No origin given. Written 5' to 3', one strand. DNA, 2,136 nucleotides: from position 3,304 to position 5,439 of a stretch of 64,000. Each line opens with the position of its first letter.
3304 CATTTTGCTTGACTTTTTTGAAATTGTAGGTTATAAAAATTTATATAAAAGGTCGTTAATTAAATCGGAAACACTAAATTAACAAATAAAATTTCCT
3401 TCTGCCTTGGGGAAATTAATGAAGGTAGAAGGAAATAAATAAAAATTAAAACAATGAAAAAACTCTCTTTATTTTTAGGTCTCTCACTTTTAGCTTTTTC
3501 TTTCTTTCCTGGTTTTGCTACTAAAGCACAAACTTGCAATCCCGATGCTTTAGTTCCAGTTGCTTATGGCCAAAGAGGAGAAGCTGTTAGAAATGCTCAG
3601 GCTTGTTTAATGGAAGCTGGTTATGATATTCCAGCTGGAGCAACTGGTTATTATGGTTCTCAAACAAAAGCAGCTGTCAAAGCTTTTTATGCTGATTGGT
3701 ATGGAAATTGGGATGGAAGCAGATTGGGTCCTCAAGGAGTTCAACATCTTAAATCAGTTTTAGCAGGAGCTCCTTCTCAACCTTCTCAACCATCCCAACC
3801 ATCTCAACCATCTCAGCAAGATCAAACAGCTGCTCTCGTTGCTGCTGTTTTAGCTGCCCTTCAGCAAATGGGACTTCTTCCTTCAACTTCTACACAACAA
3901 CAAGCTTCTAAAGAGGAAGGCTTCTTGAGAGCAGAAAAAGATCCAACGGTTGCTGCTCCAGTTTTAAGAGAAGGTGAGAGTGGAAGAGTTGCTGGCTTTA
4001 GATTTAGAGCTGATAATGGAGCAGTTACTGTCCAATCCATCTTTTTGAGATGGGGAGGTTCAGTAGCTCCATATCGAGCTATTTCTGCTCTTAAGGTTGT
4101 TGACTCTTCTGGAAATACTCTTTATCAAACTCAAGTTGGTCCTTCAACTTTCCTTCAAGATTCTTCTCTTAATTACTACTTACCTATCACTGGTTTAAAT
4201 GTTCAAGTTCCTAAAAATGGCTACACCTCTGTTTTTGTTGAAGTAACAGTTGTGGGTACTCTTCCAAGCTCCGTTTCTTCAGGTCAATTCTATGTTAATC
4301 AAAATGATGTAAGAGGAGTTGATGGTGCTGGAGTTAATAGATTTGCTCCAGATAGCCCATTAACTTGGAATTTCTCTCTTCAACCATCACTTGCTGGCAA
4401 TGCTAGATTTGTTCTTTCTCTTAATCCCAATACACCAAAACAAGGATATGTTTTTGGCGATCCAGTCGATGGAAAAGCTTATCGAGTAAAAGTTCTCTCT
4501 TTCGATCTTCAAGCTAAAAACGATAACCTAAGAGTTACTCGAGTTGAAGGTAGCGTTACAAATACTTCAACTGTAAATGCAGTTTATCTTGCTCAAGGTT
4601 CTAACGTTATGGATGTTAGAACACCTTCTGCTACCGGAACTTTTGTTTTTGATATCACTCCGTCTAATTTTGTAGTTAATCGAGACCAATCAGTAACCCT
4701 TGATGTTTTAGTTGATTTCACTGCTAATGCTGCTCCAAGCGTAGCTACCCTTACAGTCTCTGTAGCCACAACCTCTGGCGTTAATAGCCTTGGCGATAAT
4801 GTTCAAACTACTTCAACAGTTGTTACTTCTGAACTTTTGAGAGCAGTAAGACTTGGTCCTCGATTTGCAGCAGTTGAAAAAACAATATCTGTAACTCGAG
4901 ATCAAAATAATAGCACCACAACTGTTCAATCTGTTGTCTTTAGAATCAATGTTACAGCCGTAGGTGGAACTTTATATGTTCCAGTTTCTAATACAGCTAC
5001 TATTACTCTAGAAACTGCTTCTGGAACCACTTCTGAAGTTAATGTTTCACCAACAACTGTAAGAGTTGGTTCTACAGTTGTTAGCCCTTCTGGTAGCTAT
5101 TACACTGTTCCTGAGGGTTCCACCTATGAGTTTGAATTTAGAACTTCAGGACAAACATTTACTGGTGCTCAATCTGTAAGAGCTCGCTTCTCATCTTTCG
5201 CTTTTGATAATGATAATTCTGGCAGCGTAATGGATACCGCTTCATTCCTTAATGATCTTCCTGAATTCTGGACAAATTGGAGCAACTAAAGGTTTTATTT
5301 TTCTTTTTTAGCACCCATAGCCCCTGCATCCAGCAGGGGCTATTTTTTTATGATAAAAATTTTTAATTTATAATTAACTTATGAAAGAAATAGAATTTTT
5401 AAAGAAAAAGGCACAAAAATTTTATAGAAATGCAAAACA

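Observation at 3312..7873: Candidate O-linked protein glycosylation pair: PSQ-repeat surface protein next to a Wzy_C/O-OTase-like membrane protein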

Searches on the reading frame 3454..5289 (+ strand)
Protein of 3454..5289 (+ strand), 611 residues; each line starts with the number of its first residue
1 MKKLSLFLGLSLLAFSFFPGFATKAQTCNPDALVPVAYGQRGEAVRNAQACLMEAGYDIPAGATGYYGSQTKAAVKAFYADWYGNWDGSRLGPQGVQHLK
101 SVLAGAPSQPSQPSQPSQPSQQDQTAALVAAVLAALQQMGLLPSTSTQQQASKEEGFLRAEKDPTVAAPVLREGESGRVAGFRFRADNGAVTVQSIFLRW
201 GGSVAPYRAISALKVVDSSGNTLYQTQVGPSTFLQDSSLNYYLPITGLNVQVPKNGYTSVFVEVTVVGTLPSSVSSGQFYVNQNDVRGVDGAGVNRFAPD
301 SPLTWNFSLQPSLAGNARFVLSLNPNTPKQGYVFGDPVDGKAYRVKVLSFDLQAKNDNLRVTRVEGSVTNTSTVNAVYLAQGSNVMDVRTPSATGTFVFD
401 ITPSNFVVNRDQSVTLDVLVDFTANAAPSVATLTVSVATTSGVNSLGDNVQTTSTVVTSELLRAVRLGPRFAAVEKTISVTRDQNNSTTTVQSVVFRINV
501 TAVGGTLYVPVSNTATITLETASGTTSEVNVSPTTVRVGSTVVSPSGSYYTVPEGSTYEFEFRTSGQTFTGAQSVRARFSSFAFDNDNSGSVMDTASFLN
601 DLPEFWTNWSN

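Call 4: search_protein_families(library=pfam, proteins=[window:3454-5289:+], max_evalue=1)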
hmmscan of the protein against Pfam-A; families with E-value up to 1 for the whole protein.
window:3454-5289:+ (611 aa): 2 families
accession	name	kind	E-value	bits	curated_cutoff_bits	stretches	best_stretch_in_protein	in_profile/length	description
PF01471.23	PG_binding_1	-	5.1e-08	33.4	23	1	41-78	1-37/57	Putative peptidoglycan binding domain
PF19577.5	DcaP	-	0.018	14.5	27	1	511-590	91-166/410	DcaP outer membrane protein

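Call 5: search_protein_families(library=ncbifam, proteins=[window:3454-5289:+], max_evalue=1)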
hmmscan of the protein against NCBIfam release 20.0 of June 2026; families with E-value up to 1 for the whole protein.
window:3454-5289:+ (611 aa): 4 families
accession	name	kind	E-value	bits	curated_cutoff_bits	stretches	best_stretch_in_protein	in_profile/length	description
TIGR02869.1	spore_SleB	equivalog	0.0017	18.3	236.5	1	36-133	7-96/201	spore cortex-lytic enzyme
NF052336.1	PdgHdaseHSB100310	equivalog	0.013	14.9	500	1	36-111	185-258/316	peptidoglycan hydrolase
NF046122.1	morpho_MmpA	equivalog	0.058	13.5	32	1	108-136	5-33/47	morphogenic membrane protein MmpA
NF040657.1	immun_SitI3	subfamily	0.088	13.3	31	0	515-599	17-100/140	SitI3 family protein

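Call 11: find_homologous_proteins(query=window:3454-5289:+)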
Query window:3454-5289:+ (611 aa): 138 proteins with E <= 0.001 among 8000 candidates; the best 120 are listed.
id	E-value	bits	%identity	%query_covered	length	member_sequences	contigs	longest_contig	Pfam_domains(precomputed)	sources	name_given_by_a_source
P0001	0.0e+0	1189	90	100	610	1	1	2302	PF01471.24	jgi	-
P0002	0.0e+0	1048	81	96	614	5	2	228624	PF01471.24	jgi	jgi:peptidoglycan hydrolase-like protein with peptidoglycan-binding domain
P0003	0.0e+0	1045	78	100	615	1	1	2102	PF01471.24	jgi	jgi:peptidoglycan hydrolase-like protein with peptidoglycan-binding domain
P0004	0.0e+0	1038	78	100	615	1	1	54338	PF01471.24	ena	-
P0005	0.0e+0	1032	79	96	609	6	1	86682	PF01471.24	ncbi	-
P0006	0.0e+0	1026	79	96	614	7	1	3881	PF01471.24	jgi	-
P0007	2.8e-288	976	74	97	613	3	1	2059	PF01471.24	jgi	-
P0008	1.8e-283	960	80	91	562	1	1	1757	-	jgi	jgi:hypothetical protein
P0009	1.6e-279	947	74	97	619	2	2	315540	PF01471.24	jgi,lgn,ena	-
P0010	5.2e-276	935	72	97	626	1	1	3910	PF01471.24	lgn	-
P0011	1.3e-275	934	72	97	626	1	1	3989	PF01471.24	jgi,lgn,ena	-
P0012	6.2e-275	932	72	97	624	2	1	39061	PF01471.24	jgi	-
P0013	8.3e-274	928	70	100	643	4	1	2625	PF01471.24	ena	-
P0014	2.1e-259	880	67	99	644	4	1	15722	PF01471.24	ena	-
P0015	1.7e-253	861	65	99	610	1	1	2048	PF01471.24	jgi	jgi:hypothetical protein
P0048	2.5e-196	672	55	97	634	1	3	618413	PF01471.24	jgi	jgi:hypothetical protein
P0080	5.0e-153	529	47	96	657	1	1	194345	PF01471.24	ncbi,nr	ncbi:MAG: hypothetical protein KatS3mg093_193 [Candidatus Parcubacteria bacterium]|nr:MAG: hypotheti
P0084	1.6e-140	488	46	90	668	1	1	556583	PF01471.24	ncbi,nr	ncbi:MAG: hypothetical protein KatS3mg096_185 [Candidatus Parcubacteria bacterium]|nr:MAG: hypotheti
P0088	2.4e-135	471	41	100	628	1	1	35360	PF01471.24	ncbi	ncbi:MAG: peptidoglycan-binding domain-containing protein [Minisyncoccia bacterium]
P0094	3.4e-103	365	39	99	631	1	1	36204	PF01471.24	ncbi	-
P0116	7.1e-77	278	36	100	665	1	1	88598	PF01471.24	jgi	jgi:hypothetical protein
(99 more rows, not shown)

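Call 14: find_encoding_contigs(protein=P0080, flank=10000, max_places=1)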
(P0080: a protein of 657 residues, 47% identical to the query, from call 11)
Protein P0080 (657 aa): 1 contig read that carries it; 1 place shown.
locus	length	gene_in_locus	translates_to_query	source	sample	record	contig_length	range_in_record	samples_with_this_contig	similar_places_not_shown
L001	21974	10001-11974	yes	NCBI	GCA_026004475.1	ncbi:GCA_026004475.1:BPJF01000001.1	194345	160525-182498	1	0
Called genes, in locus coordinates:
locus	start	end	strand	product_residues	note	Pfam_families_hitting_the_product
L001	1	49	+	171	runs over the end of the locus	PF00466:Ribosomal_L10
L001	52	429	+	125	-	PF16320:Ribosomal_L12_N, PF00542:Ribosomal_L12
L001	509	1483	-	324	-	PF18895:T4SS_pilin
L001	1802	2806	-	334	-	PF02388:FemAB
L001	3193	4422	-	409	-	PF01041:DegT_DnrJ_EryC1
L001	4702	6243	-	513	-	PF08245:Mur_ligase_M, PF02875:Mur_ligase_C (weak)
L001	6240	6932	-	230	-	PF00561:Abhydrolase_1, PF12695:Abhydrolase_5 (faint), PF12697:Abhydrolase_6, PF12146:Hydrolase_4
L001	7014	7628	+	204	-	PF20803:PaaX_M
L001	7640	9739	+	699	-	PF17191:RecG_wedge, PF04851:ResIII, PF13604:AAA_30 (faint), PF00270:DEAD, PF00271:Helicase_C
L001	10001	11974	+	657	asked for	PF01471:PG_binding_1 (weak)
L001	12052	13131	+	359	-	-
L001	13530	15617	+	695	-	PF04932:Wzy_C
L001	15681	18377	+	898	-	PF08471:Ribonuc_red_2_N, PF02867:Ribonuc_red_lgC, PF12637:TSCPD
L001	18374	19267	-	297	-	PF02899:Phage_int_SAM_1, PF13495:Phage_int_SAM_4 (weak), PF00589:Phage_integrase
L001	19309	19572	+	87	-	PF00312:Ribosomal_S15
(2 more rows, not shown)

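Call 15: find_encoding_contigs(protein=P0084, flank=10000, max_places=1)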
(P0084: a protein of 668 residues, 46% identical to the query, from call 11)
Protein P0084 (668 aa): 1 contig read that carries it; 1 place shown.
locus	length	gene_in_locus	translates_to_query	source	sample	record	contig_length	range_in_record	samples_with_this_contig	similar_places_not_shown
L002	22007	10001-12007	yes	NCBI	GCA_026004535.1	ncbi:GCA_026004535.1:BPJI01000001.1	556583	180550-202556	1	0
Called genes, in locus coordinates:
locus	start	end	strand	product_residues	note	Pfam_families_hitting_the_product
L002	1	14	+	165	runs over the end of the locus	PF04079:SMC_ScpB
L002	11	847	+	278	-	PF13354:Beta-lactamase2 (weak), PF00768:Peptidase_S11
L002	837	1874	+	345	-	PF00953:Glycos_transf_4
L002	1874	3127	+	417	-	PF00275:EPSP_synthase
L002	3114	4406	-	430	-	PF01041:DegT_DnrJ_EryC1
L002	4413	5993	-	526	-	PF02875:Mur_ligase_C (faint), PF08245:Mur_ligase_M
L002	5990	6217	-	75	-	PF07927:HicA_toxin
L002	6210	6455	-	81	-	PF15919:HicB_lk_antitox, PF15970:HicB-like_2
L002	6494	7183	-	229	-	PF00561:Abhydrolase_1, PF06821:Ser_hydrolase (weak), PF12146:Hydrolase_4, PF12697:Abhydrolase_6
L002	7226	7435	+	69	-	-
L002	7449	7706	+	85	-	PF05016:ParE_toxin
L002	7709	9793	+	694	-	PF17191:RecG_wedge, PF01336:tRNA_anti-codon (faint), PF04851:ResIII, PF00270:DEAD, PF20720:nSTAND3 (faint), PF00271:Helicase_C, PF22590:Cas3-like_C_2 (weak), PF19833:RecG_dom3_C (weak), +1 more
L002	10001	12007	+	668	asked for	PF01471:PG_binding_1 (weak)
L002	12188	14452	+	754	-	-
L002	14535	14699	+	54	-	PF05168:HEPN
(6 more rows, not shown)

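Call 16: find_encoding_contigs(protein=P0048, flank=10000, max_places=1)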
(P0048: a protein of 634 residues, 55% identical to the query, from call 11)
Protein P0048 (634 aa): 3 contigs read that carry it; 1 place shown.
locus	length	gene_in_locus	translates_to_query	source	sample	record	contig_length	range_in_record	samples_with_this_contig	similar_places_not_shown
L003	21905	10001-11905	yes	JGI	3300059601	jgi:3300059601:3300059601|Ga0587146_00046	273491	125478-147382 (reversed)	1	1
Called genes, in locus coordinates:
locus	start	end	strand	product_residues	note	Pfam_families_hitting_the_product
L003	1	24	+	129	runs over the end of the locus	PF01850:PIN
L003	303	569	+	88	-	PF13083:KH_KhpA-B (weak)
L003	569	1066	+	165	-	PF04079:SMC_ScpB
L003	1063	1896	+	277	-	PF00768:Peptidase_S11, PF13354:Beta-lactamase2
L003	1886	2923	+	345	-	PF00953:Glycos_transf_4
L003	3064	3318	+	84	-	-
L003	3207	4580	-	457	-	PF01041:DegT_DnrJ_EryC1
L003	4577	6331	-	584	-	PF08245:Mur_ligase_M, PF02875:Mur_ligase_C (weak)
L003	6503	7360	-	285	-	PF12697:Abhydrolase_6, PF12146:Hydrolase_4, PF00561:Abhydrolase_1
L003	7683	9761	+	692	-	PF17191:RecG_wedge, PF04851:ResIII, PF00270:DEAD, PF00271:Helicase_C, PF22590:Cas3-like_C_2 (weak), PF19833:RecG_dom3_C (weak)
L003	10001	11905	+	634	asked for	PF01471:PG_binding_1 (weak)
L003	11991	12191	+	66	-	-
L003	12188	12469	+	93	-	PF05016:ParE_toxin (weak), PF05015:HigB-like_toxin (weak), PF24732:ParE_like (weak)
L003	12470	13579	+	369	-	-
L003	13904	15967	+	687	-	PF04932:Wzy_C, PF14559:TPR_19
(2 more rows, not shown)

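Call 17: find_encoding_contigs(protein=P0094, flank=10000, max_places=1)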
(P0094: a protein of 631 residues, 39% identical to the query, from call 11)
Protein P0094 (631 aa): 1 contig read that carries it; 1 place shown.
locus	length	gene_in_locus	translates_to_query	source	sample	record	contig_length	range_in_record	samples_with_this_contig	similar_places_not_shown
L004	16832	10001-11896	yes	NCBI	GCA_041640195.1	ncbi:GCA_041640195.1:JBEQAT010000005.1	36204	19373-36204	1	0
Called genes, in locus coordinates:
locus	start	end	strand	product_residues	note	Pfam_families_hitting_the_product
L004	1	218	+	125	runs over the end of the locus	PF18895:T4SS_pilin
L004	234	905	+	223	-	PF18895:T4SS_pilin (weak)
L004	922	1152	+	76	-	-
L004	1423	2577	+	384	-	PF18895:T4SS_pilin (weak)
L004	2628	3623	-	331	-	PF02388:FemAB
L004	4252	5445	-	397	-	PF01041:DegT_DnrJ_EryC1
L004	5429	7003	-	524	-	PF08245:Mur_ligase_M, PF02875:Mur_ligase_C (weak)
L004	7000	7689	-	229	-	PF00561:Abhydrolase_1, PF12146:Hydrolase_4, PF12695:Abhydrolase_5 (faint), PF12697:Abhydrolase_6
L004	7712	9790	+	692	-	PF17191:RecG_wedge, PF01336:tRNA_anti-codon (weak), PF04851:ResIII, PF00270:DEAD, PF00271:Helicase_C, PF16203:ERCC3_RAD25_C (weak), PF22590:Cas3-like_C_2 (weak), PF19833:RecG_dom3_C (weak), +1 more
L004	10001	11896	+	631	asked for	PF01471:PG_binding_1 (weak)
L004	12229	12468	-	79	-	PF15919:HicB_lk_antitox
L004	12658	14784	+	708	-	PF04932:Wzy_C, PF23233:HAT_Syf1_CNRKL1_N (weak)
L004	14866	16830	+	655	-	?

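Call 18: find_encoding_contigs(protein=P0116, flank=10000, max_places=1)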
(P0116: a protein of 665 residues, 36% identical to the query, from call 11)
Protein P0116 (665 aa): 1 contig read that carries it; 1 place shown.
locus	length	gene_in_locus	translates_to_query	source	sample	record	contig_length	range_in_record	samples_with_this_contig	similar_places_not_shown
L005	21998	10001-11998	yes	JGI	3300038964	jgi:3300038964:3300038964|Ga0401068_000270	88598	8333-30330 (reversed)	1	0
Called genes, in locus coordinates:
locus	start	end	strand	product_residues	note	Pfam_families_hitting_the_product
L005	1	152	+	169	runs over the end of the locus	PF00466:Ribosomal_L10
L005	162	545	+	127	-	PF16320:Ribosomal_L12_N, PF00542:Ribosomal_L12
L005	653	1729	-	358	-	PF18895:T4SS_pilin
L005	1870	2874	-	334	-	PF02388:FemAB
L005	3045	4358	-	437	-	PF01041:DegT_DnrJ_EryC1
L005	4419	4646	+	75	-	-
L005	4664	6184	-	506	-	PF08245:Mur_ligase_M, PF02875:Mur_ligase_C (weak)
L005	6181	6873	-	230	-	PF00561:Abhydrolase_1, PF12697:Abhydrolase_6, PF12146:Hydrolase_4, PF12695:Abhydrolase_5 (faint)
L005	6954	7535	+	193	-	PF14947:HTH_45 (faint), PF20803:PaaX_M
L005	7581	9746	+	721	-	PF17191:RecG_wedge, PF00270:DEAD, PF04851:ResIII, PF13604:AAA_30 (faint), PF00271:Helicase_C, PF16203:ERCC3_RAD25_C (weak)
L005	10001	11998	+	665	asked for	PF01471:PG_binding_1 (weak)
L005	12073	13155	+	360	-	-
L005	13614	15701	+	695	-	PF04932:Wzy_C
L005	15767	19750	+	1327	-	PF08471:Ribonuc_red_2_N, PF02867:Ribonuc_red_lgC, PF14890:Intein_splicing, PF14528:LAGLIDADG_3, PF02867:Ribonuc_red_lgC, PF12637:TSCPD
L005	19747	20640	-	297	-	PF02899:Phage_int_SAM_1, PF13495:Phage_int_SAM_4 (faint), PF00589:Phage_integrase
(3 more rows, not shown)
